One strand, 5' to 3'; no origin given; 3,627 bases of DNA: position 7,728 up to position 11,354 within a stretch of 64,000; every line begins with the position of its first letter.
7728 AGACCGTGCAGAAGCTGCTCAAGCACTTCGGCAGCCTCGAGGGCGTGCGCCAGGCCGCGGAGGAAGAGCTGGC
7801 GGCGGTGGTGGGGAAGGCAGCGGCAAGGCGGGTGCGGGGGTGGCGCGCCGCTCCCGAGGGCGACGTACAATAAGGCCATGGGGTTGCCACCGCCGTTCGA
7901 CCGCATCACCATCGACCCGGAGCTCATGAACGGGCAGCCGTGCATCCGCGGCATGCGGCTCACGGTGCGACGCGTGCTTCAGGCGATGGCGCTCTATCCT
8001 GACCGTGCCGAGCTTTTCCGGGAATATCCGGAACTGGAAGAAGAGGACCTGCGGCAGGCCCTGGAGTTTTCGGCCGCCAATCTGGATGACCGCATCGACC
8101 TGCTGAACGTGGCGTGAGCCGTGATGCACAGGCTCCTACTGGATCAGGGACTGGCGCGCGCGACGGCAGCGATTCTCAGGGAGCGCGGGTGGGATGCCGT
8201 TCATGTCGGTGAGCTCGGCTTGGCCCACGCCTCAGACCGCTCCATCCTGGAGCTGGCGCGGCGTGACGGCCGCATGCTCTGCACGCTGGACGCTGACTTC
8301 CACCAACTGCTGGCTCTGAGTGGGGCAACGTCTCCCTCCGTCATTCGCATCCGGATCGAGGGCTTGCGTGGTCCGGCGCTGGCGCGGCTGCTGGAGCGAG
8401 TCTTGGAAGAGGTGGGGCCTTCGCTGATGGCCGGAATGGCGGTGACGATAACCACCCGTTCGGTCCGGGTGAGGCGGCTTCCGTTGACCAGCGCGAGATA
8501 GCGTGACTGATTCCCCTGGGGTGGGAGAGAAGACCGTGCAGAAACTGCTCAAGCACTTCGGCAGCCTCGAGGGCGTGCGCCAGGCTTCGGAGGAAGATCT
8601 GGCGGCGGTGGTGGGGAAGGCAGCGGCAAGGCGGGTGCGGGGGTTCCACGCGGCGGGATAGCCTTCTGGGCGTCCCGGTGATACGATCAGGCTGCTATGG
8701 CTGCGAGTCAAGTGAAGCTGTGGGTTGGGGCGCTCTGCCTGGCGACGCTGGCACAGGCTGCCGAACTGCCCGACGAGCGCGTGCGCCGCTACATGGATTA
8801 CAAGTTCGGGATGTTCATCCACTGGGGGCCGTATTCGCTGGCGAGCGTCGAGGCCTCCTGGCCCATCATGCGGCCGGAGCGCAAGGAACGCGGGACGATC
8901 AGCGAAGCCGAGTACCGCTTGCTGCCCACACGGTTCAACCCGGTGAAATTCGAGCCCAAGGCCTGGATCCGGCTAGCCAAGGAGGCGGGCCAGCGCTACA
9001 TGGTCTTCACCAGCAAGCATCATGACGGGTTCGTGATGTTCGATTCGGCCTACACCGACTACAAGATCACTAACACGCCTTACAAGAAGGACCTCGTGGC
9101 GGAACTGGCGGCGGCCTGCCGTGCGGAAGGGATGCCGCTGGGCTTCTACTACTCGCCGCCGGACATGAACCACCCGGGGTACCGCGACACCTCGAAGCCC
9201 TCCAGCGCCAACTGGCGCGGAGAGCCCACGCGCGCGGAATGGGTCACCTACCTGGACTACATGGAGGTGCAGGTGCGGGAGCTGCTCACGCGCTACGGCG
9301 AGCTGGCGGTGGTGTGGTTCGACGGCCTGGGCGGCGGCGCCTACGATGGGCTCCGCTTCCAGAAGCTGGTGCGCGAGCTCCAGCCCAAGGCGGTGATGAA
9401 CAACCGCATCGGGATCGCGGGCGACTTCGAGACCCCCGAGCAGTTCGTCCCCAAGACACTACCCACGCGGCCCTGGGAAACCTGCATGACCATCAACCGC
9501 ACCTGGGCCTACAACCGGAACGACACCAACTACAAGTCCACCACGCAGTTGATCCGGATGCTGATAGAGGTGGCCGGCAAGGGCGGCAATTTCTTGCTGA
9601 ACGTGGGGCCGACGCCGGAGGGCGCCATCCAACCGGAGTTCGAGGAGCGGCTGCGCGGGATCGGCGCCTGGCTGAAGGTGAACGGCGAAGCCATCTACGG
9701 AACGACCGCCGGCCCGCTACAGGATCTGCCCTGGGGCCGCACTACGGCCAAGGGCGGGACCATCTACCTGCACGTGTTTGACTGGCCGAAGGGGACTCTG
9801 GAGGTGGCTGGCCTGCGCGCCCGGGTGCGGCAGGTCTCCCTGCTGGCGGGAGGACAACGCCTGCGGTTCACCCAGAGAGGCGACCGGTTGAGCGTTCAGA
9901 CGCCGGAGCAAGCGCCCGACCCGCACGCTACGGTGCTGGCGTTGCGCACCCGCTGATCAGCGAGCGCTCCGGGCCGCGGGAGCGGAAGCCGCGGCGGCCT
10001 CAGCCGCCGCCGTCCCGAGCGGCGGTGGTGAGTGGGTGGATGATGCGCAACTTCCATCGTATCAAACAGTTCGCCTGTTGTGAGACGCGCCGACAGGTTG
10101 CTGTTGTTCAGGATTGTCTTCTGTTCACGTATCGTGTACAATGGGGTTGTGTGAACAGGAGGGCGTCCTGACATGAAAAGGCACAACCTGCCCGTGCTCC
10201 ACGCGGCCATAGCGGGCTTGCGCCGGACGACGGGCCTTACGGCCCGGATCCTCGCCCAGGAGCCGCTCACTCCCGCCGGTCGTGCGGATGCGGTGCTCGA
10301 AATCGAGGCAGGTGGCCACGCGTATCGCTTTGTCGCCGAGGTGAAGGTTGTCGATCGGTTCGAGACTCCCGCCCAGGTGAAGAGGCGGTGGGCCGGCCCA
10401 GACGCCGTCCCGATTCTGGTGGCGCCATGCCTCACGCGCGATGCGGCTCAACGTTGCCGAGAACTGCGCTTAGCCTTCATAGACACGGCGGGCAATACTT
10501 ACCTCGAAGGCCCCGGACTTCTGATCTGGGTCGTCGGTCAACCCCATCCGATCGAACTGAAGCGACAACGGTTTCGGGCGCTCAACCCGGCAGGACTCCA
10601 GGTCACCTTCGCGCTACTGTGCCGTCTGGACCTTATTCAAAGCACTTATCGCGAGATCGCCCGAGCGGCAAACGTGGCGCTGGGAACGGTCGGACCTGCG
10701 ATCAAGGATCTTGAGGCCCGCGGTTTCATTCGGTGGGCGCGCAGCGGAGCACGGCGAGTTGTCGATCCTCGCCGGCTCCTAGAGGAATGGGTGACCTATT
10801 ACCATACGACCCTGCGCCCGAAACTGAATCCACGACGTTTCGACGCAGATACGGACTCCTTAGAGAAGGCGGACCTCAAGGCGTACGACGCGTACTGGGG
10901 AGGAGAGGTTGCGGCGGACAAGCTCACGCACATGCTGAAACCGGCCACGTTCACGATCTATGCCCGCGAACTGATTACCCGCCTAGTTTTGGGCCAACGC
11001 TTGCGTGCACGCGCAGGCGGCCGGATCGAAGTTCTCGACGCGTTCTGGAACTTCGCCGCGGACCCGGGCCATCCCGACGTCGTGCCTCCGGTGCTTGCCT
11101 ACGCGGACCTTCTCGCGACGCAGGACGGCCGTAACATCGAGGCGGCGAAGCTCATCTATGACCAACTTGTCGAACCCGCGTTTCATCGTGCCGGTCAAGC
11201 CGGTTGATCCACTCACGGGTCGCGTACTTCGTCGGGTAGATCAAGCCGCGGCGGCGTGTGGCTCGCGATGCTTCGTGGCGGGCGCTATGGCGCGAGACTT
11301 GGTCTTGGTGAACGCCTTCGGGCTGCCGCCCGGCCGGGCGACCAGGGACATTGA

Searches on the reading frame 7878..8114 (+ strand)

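Call 26: search_protein_families(library=pfam, proteins=[window:7878-8114:+], max_evalue=0.01)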
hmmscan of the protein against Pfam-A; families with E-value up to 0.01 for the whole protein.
window:7878-8114:+ (79 aa): 1 family
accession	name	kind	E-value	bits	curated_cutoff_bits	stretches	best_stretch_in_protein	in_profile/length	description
PF04255.20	DUF433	-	1.9e-19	69.7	23.6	1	10-64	1-55/56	Protein of unknown function (DUF433)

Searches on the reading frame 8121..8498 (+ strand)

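Call 26: search_protein_families(library=pfam, proteins=[window:8121-8498:+], max_evalue=0.01)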
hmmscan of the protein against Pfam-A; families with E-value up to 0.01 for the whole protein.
window:8121-8498:+ (126 aa): 2 families
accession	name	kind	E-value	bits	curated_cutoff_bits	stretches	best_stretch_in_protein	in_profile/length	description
PF18480.7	DUF5615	-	2.3e-23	82.6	23.8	1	4-110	2-107/110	Domain of unknown function (DUF5615)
PF18478.7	PIN_10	-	0.00018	21.9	26.2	1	5-62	3-64/84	PIN like domain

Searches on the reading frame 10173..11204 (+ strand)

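Call 26: search_protein_families(library=pfam, proteins=[window:10173-11204:+], max_evalue=0.01)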
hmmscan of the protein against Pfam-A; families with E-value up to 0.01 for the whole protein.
window:10173-11204:+ (344 aa): 4 families
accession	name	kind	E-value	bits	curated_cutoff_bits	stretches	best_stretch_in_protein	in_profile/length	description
PF09952.14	AbiEi_2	-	3.3e-37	128.4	21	1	195-333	1-142/143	Transcriptional regulator, AbiEi antitoxin, Type IV TA system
PF01047.28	MarR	-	0.0036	17.6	24.6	1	159-187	20-48/59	MarR family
PF13545.12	HTH_Crp_2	-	0.0053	17.1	27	0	156-203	22-68/70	Crp-like helix-turn-helix domain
PF13412.12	HTH_24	-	0.0075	16.3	21.9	0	158-187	19-48/48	Winged helix-turn-helix DNA-binding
